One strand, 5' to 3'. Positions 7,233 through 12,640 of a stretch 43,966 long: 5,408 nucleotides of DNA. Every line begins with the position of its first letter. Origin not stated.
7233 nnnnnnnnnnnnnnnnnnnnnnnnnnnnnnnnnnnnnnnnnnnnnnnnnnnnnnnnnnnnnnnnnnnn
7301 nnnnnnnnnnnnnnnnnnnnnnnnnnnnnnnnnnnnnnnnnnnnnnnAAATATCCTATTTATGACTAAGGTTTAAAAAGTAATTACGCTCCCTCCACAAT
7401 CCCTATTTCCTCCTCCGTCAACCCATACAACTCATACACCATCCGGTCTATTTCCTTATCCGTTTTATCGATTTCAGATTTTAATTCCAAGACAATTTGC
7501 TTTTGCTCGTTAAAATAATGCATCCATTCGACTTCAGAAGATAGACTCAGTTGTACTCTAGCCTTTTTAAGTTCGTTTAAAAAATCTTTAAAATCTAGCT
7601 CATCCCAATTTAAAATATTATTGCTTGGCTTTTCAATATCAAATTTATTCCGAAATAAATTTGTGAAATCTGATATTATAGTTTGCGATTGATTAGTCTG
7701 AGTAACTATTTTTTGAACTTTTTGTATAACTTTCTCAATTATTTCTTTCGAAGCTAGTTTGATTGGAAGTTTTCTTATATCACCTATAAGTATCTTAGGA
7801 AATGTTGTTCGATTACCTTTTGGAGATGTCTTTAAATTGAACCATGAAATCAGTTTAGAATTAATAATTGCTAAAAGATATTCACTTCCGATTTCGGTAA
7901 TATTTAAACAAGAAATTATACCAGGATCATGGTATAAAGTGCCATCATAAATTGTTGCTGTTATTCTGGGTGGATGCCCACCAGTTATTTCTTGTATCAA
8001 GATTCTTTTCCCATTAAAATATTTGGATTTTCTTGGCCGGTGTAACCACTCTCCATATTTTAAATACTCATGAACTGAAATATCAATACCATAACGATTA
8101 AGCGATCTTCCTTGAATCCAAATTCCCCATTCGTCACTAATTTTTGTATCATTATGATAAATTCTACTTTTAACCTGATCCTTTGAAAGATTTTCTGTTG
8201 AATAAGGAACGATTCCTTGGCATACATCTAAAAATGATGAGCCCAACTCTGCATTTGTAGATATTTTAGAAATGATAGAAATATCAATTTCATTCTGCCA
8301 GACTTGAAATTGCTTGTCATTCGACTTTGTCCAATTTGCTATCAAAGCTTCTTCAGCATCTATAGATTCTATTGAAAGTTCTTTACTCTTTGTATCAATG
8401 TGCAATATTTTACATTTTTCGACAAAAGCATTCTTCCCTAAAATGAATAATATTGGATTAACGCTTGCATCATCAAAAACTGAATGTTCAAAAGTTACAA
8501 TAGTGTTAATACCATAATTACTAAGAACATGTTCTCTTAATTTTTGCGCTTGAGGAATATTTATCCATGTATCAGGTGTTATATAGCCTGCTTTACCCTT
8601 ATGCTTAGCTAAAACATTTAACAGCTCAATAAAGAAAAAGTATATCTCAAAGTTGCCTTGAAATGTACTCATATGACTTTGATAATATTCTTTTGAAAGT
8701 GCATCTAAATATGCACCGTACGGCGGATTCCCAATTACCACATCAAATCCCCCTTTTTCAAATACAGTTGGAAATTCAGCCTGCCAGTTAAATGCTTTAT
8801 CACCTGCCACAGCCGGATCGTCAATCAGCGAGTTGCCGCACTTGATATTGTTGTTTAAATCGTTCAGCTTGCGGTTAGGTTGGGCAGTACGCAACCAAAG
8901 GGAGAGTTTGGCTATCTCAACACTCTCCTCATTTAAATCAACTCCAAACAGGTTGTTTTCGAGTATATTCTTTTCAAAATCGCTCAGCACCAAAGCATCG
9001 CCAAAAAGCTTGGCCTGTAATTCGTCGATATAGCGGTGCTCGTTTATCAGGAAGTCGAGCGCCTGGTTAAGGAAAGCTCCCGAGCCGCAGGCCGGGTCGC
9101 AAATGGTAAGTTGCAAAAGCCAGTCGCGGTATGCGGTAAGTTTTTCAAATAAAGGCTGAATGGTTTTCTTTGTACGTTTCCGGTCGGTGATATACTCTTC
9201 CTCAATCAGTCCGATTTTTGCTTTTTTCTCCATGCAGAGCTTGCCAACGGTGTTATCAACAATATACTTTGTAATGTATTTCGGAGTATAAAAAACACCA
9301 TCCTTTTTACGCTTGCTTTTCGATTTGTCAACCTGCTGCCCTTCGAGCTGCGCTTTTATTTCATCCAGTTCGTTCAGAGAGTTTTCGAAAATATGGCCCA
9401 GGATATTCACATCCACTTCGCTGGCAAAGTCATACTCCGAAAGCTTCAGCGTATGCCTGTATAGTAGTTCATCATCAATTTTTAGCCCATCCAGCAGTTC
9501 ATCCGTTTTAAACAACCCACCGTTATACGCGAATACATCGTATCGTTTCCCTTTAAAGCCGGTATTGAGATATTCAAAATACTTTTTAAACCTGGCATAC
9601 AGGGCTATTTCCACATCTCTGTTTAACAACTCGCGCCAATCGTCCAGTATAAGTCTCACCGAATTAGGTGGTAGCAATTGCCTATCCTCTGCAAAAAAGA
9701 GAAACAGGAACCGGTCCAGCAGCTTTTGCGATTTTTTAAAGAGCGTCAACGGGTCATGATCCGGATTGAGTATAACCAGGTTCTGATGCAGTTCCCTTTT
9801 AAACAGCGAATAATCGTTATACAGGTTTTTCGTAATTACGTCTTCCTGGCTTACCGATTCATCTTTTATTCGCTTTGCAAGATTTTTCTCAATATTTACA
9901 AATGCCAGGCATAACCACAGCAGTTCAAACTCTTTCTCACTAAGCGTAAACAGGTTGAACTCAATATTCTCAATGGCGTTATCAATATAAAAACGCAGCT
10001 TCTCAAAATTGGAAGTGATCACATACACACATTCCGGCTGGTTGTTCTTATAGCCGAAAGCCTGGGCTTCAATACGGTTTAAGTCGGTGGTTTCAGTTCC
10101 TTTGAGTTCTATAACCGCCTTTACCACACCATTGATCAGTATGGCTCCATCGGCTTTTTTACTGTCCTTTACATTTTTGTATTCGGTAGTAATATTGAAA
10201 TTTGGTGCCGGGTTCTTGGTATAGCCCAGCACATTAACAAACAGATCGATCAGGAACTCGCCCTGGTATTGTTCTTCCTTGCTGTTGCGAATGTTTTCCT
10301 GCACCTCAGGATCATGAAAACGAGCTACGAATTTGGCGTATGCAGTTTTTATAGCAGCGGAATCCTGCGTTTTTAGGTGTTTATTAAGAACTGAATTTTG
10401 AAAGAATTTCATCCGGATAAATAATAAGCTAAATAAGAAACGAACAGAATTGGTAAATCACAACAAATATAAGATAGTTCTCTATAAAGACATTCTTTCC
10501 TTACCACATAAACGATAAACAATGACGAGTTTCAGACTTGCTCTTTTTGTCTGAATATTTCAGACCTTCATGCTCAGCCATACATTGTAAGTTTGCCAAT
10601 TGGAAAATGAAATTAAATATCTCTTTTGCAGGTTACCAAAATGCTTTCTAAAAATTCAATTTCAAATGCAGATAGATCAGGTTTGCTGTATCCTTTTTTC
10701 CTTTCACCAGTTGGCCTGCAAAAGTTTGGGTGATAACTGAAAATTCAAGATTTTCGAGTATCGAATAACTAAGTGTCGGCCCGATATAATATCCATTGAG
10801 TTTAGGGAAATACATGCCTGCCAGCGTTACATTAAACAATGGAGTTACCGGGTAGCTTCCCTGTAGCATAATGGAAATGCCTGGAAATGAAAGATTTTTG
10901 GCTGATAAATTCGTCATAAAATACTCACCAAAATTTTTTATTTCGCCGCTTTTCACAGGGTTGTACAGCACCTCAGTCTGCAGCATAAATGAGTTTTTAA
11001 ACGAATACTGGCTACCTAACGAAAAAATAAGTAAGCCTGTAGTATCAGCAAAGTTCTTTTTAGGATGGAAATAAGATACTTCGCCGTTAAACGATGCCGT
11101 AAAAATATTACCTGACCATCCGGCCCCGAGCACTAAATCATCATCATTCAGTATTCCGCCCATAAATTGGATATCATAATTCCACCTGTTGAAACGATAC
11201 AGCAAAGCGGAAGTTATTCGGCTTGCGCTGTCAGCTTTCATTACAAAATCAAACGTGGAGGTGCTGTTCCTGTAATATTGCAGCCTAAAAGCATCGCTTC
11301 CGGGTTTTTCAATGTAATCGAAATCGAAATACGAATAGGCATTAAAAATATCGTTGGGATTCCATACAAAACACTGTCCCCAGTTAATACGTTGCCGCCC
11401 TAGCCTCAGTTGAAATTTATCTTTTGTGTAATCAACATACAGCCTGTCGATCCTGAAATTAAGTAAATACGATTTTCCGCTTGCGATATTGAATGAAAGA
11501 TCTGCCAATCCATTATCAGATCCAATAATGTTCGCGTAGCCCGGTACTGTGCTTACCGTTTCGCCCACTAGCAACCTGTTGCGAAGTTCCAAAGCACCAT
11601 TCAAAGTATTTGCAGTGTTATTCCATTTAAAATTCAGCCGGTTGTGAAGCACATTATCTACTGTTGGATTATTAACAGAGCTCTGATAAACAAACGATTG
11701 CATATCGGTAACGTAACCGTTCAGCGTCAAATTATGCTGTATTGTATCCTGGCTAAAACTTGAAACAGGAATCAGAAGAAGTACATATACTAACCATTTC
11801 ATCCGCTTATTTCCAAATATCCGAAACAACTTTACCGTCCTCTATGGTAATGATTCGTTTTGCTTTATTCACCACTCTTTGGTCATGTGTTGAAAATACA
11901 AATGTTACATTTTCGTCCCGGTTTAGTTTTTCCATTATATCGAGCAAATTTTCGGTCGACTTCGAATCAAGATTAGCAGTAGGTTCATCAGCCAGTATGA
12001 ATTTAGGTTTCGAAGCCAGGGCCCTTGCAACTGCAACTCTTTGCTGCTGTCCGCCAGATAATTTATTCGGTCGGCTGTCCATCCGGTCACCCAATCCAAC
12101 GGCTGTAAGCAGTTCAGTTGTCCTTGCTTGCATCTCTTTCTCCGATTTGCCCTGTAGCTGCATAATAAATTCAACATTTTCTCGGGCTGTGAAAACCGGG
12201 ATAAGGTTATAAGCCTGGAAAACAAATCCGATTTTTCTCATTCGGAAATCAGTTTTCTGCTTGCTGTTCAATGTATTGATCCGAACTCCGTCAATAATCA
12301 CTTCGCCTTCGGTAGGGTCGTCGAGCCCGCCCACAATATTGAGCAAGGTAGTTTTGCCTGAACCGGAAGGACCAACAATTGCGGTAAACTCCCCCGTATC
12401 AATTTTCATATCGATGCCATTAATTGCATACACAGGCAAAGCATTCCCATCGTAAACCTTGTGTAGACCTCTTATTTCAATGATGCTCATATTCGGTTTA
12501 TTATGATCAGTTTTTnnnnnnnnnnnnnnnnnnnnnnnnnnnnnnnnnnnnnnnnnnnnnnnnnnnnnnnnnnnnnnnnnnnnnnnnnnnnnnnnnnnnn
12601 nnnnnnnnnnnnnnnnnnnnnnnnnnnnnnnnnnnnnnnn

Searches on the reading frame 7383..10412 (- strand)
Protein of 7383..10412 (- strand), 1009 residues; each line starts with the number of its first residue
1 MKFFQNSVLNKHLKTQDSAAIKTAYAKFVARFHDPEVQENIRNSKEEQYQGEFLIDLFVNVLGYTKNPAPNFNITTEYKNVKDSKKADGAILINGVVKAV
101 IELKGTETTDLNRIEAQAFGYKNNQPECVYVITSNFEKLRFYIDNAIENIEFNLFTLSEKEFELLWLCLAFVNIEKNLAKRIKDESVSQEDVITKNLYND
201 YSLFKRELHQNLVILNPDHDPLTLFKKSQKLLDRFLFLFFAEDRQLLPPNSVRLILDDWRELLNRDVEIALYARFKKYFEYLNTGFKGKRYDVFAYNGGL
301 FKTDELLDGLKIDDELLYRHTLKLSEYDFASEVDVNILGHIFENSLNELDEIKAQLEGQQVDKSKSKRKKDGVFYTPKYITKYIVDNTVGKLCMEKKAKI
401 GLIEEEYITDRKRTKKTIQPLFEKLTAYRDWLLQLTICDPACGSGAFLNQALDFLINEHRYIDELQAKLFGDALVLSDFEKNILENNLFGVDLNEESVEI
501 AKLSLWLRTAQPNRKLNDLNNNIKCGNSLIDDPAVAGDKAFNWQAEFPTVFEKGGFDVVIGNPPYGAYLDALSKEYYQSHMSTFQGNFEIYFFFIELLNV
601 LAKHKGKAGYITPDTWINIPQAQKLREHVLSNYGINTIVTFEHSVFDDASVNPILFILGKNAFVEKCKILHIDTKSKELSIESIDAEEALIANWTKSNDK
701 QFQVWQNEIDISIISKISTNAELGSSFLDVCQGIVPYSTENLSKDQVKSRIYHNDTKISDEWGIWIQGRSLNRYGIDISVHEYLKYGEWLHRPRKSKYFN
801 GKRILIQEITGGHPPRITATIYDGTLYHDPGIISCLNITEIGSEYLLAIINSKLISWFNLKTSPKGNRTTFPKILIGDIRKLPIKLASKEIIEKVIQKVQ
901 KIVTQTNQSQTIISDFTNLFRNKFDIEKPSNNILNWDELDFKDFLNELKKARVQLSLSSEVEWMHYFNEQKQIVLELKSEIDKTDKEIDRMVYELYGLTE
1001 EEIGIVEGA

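Call 5: search_protein_families(library=pfam, proteins=[window:7383-10412:-])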
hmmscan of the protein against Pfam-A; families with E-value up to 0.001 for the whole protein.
window:7383-10412:- (1009 aa): 8 families
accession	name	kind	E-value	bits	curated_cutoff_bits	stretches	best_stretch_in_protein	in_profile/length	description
PF07669.17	Eco57I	-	4.5e-44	151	25.3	1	486-646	1-171/171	Eco57I restriction-modification methylase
PF02384.22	N6_Mtase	-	2.6e-21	76.7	20.4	1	436-691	49-261/311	N-6 DNA Methylase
PF20473.4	MmeI_Mtase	-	3.2e-14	53.2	27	1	423-579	9-161/259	MmeI, DNA-methyltransferase domain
PF12950.13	TaqI_C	-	3.2e-11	44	26.5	1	766-884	4-118/118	TaqI-like C-terminal specificity domain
PF01170.24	UPF0020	-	2.8e-05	24.3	22.3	0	430-503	25-94/197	RMKL-like, methyltransferase domain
PF20465.4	MmeI_hel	-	3e-05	25.2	27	1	229-301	4-75/75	MmeI, helicase spacer domain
PF20464.3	MmeI_N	-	0.00034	21.4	27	1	36-162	5-141/181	MmeI, N-terminal domain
PF04313.20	HSDR_N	-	0.00085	19.7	25.1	1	71-146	111-194/198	Type I restriction enzyme R protein N terminus (HSDR_N)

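Call 6: search_protein_families(library=ncbifam, proteins=[window:7383-10412:-])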
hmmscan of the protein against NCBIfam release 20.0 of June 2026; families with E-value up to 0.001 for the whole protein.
window:7383-10412:- (1009 aa): 6 families
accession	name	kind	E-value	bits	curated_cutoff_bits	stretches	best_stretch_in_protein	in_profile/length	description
NF033452.1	BREX_1_MTaseX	exception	3e-40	138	500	2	374-518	253-388/1210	BREX-1 system adenine-specific DNA-methyltransferase PglX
NF033455.1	BREX_6_MTaseX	exception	2.1e-24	85.2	900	2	549-656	548-653/1319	BREX-6 system adenine-specific DNA-methyltransferase PglX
TIGR02987.1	met_A_Alw26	exception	1.5e-20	73.5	353.5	2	574-949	156-518/523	Alw26I/Eco31I/Esp3I family type II restriction adenine-specific DNA-methyltransferase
NF033454.1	BREX_5_MTaseX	exception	5.1e-18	64.1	900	2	371-509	222-368/1404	BREX-5 system adenine-specific DNA-methyltransferase PglX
NF033451.1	BREX_2_MTaseX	equivalog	3.7e-13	48.1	400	1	362-640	186-449/1185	BREX-2 system adenine-specific DNA-methyltransferase PglX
NF047738.1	antiphage_MADS2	equivalog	1.4e-10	40.1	720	1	436-646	334-549/654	methylation-associated defense system DNA methyltransferase MAD2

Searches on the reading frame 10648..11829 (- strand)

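Call 5: search_protein_families(library=pfam, proteins=[window:10648-11829:-])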
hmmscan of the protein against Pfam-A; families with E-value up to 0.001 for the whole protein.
window:10648-11829:- (393 aa): 1 family
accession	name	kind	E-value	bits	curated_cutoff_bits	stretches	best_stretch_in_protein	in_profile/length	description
PF06980.17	DUF1302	-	0.00023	20.8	23.2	0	124-179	143-200/541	Protein of unknown function (DUF1302)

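Call 6: search_protein_families(library=ncbifam, proteins=[window:10648-11829:-])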
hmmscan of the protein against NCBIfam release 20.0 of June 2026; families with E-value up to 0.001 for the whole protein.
window:10648-11829:- (393 aa): 0 families

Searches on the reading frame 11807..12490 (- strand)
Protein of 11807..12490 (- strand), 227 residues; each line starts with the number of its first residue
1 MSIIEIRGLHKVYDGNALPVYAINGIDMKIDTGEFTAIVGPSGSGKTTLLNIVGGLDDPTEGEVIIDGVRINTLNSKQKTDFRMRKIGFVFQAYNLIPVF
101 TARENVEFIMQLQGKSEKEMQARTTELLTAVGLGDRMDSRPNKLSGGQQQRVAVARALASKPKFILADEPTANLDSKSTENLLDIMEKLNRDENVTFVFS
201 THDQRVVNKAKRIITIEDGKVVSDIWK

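Call 5: search_protein_families(library=pfam, proteins=[window:11807-12490:-])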
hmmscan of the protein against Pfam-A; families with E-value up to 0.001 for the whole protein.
window:11807-12490:- (227 aa): 5 families
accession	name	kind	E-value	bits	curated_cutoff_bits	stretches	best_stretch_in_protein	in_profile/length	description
PF00005.33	ABC_tran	-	6e-37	127.7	25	1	24-172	2-137/137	ABC transporter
PF13304.12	AAA_21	-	3.5e-12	47.4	27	2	143-207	237-303/304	AAA domain, putative AbiEii toxin, Type IV TA system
PF02463.25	SMC_N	-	4.2e-10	39.9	40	1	33-217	24-212/220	RecF/RecN/SMC N terminal domain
PF13401.12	AAA_22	-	4.1e-05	24.4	27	1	32-199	4-120/130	AAA domain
PF13555.12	AAA_29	-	0.00016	21.8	27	1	25-50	14-39/61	P-loop containing region of AAA domain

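Call 6: search_protein_families(library=ncbifam, proteins=[window:11807-12490:-])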
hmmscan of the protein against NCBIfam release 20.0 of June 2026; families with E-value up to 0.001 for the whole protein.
window:11807-12490:- (227 aa): 194 families (the best 25 are shown)
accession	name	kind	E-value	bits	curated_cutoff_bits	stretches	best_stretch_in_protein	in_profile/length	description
TIGR02211.1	LolD_lipo_ex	equivalog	9.8e-72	241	307.75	1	3-222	1-220/221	lipoprotein-releasing ABC transporter ATP-binding protein LolD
TIGR02982.1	heterocyst_DevA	subfamily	9.6e-68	228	295.8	1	3-221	1-219/220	ABC exporter ATP-binding subunit, DevA family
NF008639.0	PRK11629.1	equivalog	1e-61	208.3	360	1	4-224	7-227/234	lipoprotein-releasing ABC transporter ATP-binding protein LolD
NF007826.0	PRK10535.1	equivalog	1.6e-61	208.4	966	1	3-224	4-224/648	macrolide ABC transporter ATP-binding protein/permease MacB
TIGR02673.1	FtsE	equivalog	4.3e-60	203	264.85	1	3-220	1-214/214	cell division ATP-binding protein FtsE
NF007879.0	PRK10584.1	equivalog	1.2e-59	201.8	336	1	3-222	6-225/228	putative ABC transporter ATP-binding protein YbbA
TIGR03608.1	L_ocin_972_ABC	subfamily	3.7e-59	199.7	254.85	1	23-216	14-206/206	putative bacteriocin export ABC transporter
NF038007.1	ABC_ATP_DarD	equivalog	4.9e-59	199.4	375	1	4-220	2-217/218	darobactin export ABC transporter ATP-binding protein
NF006987.0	PRK09452.1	equivalog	1.6e-55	188.4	482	1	2-221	16-226/378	spermidine/putrescine ABC transporter ATP-binding protein PotA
TIGR02314.1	ABC_MetN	equivalog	2.3e-54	184.7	499.7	1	3-222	1-220/343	methionine ABC transporter ATP-binding protein MetN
TIGR02315.1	ABC_phnC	equivalog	5.3e-54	183.2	266.1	1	3-224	1-227/243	phosphonate ABC transporter ATP-binding protein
TIGR03265.1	PhnT2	equivalog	1e-53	182.8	457.7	1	4-222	5-214/353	putative 2-aminoethylphosphonate ABC transporter ATP-binding protein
TIGR00968.1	3a0106s01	subfamily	1.6e-53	181.7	342.75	1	21-222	14-210/237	sulfate ABC transporter ATP-binding protein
TIGR01186.1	proV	subfamily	3.5e-53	181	326.6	1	22-222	8-209/363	betaine/proline/choline family ABC transporter ATP-binding protein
NF040933.2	ABC_arch_GlcV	equivalog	6.2e-53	179.9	450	1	4-222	3-221/357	glucose ABC transporter ATP-binding protein GlcV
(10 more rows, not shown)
